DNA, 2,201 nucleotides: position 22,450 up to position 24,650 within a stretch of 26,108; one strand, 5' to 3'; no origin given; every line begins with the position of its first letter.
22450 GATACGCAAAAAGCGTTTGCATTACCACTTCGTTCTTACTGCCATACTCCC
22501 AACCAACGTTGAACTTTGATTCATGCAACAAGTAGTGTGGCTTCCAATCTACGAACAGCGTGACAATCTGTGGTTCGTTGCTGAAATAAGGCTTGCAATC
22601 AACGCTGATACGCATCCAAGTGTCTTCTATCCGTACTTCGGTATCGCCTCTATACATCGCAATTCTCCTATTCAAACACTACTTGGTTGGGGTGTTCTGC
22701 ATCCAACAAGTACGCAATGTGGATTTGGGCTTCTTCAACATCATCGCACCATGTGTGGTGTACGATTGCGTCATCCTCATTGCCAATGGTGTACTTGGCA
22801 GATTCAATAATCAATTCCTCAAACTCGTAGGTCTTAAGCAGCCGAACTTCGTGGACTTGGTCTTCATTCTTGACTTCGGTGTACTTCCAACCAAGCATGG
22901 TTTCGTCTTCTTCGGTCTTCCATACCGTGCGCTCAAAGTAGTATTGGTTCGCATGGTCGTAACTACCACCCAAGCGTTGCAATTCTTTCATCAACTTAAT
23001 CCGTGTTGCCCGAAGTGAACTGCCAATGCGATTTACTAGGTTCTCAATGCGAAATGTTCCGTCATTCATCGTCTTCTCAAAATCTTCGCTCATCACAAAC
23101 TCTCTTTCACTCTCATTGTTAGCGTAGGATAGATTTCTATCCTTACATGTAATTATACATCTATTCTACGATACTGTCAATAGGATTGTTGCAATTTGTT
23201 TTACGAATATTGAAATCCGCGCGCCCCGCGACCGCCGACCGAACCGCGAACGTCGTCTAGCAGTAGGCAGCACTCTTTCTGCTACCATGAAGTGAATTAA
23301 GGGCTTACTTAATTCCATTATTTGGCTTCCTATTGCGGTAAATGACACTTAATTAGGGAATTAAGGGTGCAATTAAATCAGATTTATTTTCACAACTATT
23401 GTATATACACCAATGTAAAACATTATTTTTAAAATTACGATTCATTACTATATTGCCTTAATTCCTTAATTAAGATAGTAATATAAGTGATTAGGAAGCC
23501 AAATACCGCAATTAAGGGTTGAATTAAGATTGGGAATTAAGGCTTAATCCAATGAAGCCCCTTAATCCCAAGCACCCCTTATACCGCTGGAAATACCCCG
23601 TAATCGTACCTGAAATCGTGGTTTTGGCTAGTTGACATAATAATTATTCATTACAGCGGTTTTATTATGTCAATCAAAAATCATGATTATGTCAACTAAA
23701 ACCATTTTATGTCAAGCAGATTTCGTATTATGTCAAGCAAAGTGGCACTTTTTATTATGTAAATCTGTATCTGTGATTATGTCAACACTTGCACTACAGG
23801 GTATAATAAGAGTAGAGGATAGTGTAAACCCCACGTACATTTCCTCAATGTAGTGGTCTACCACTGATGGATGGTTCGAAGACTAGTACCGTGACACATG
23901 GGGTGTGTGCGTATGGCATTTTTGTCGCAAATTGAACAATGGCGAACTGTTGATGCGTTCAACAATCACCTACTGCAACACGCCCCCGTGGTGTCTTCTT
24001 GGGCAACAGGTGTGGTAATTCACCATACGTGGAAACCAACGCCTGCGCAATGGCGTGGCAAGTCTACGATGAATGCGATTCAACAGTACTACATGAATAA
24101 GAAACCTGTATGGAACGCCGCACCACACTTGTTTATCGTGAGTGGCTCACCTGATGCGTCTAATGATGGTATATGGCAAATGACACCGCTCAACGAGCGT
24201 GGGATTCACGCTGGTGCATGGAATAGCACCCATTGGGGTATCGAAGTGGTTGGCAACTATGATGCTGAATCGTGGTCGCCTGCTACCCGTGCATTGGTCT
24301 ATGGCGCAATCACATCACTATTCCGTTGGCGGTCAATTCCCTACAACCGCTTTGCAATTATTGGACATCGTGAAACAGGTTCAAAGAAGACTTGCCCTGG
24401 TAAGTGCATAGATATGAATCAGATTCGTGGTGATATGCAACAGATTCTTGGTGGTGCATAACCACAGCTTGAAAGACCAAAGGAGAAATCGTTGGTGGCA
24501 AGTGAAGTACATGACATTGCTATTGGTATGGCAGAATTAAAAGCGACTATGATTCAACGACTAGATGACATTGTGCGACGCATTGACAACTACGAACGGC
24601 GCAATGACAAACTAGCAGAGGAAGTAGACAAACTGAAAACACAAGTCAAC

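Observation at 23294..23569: Second repeat family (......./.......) in dyad symmetry around a 19% GC core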

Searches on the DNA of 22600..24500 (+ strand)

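Call 6: search_dna_similar(query=window:22600-24500:+, collection=phages, mode=distant, max_rows=30)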
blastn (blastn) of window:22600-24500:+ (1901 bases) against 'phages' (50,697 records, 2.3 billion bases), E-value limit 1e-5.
No match.
